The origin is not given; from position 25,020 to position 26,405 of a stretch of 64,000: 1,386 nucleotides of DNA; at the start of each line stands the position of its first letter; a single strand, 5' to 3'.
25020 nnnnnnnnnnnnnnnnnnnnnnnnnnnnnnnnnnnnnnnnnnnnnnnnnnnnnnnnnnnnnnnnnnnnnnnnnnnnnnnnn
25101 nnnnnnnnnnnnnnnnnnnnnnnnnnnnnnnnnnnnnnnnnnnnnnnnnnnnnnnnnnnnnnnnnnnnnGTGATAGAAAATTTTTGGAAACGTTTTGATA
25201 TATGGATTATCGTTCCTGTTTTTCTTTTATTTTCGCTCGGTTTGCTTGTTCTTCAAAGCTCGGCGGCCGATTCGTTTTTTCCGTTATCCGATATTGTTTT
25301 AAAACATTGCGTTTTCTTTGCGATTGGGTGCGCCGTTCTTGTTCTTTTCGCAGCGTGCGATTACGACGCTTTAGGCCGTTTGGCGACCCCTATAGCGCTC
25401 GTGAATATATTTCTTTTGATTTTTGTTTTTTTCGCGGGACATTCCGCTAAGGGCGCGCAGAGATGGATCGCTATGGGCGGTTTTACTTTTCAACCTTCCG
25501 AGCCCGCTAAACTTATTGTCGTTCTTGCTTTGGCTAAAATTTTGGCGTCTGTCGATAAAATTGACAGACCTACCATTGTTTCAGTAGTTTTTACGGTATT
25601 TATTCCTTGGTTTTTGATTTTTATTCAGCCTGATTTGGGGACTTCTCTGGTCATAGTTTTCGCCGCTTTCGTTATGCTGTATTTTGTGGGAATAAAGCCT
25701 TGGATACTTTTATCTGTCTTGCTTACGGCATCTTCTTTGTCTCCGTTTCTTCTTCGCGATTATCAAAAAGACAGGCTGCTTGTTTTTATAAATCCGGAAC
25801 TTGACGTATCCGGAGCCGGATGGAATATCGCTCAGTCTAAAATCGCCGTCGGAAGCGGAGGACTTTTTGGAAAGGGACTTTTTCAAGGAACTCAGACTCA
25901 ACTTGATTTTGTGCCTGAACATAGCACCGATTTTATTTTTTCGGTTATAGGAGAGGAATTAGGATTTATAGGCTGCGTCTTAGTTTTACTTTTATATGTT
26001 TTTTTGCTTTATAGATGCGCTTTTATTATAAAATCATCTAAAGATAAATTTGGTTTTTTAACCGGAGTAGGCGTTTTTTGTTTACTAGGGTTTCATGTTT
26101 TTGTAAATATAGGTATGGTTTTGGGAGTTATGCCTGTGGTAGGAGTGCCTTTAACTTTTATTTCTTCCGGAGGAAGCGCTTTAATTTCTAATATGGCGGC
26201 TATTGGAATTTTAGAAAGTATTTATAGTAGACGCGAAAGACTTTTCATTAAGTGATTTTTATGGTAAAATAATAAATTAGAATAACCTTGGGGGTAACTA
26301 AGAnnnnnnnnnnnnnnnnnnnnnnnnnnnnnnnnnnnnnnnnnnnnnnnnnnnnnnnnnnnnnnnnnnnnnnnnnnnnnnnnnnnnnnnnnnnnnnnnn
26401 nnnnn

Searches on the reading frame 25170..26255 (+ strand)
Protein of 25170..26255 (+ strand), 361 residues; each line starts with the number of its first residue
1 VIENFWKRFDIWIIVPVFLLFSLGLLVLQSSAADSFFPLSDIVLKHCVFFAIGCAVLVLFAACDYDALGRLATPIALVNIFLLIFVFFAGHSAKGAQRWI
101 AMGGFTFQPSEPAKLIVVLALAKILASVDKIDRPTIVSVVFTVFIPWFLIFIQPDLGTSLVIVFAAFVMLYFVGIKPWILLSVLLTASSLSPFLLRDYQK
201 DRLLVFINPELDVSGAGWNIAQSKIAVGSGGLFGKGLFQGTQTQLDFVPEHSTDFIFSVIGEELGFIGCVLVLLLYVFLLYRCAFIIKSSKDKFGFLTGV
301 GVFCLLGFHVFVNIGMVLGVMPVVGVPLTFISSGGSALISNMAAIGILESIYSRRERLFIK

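Call 37: search_protein_families(library=pfam, proteins=[window:25170-26255:+], max_evalue=0.00001)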
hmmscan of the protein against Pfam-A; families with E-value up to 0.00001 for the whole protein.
window:25170-26255:+ (361 aa): 1 family
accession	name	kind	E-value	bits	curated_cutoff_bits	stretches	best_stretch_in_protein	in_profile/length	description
PF01098.24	FTSW_RODA_SPOVE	-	1.2e-94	317.7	26.4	1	15-354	6-353/356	Cell cycle protein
